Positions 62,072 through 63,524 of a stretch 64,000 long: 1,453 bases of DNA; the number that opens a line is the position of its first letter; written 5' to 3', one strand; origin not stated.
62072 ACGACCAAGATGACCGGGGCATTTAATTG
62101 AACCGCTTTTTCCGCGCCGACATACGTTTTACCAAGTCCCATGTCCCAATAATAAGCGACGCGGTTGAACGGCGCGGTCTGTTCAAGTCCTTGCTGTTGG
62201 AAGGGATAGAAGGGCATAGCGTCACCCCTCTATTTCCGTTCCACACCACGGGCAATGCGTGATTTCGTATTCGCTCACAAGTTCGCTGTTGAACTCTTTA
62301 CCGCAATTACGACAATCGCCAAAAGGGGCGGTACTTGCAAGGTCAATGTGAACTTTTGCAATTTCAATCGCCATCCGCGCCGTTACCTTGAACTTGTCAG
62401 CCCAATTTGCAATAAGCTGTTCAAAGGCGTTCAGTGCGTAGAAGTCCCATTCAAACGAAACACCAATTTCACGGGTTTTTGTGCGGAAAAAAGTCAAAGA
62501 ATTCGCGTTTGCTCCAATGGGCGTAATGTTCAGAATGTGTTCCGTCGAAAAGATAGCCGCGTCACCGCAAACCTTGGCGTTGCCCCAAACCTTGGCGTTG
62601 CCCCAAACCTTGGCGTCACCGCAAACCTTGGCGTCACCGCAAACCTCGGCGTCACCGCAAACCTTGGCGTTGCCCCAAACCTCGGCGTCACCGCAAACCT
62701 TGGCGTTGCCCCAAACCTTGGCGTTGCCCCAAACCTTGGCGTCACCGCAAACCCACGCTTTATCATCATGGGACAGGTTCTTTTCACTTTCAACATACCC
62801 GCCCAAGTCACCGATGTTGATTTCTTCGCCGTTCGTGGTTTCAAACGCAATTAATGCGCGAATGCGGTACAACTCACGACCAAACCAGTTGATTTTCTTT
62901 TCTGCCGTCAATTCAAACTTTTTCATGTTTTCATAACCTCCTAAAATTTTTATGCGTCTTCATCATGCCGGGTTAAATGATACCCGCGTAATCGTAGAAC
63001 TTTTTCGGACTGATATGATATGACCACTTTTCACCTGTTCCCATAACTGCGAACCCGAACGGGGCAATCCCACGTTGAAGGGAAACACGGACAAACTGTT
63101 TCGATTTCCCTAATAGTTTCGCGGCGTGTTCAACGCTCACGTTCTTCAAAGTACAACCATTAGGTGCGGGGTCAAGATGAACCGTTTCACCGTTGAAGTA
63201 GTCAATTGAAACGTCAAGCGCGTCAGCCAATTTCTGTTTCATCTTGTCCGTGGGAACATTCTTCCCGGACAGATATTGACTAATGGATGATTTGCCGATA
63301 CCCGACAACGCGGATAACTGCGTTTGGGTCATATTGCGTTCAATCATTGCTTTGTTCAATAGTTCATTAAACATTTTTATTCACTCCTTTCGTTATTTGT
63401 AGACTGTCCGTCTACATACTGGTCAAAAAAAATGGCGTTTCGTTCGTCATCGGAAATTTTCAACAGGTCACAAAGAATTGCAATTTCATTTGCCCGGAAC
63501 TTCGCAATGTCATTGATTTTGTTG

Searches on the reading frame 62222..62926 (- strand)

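Call 51: search_protein_families(library=pfam, proteins=[window:62222-62926:-], max_evalue=0.001)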
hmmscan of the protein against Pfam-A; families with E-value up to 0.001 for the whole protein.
window:62222-62926:- (234 aa): 1 family
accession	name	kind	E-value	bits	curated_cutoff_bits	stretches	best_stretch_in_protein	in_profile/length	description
PF09723.15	Zn_ribbon_8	-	0.00064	20.1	34.4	0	205-231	8-36/41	Zinc ribbon domain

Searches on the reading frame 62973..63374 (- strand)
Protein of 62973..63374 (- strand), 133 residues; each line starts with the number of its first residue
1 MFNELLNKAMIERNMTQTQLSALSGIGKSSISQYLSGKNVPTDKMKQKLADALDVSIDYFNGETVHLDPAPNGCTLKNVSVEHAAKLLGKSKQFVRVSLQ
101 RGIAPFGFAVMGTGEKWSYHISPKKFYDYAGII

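Call 51: search_protein_families(library=pfam, proteins=[window:62973-63374:-], max_evalue=0.001)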
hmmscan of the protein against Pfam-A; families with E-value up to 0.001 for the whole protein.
window:62973-63374:- (133 aa): 4 families
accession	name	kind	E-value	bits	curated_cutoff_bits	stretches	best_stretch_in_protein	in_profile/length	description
PF01381.28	HTH_3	-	2.7e-15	56.6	23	1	8-60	3-55/55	Helix-turn-helix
PF13443.12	HTH_26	-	5.4e-08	33.4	22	1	6-57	2-54/63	Cro/C1-type HTH DNA-binding domain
PF12844.13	HTH_19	-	2.9e-07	30.7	30.2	1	4-59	2-57/64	Helix-turn-helix domain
PF13560.12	HTH_31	-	1.5e-06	28.8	27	1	12-56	12-57/64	Helix-turn-helix domain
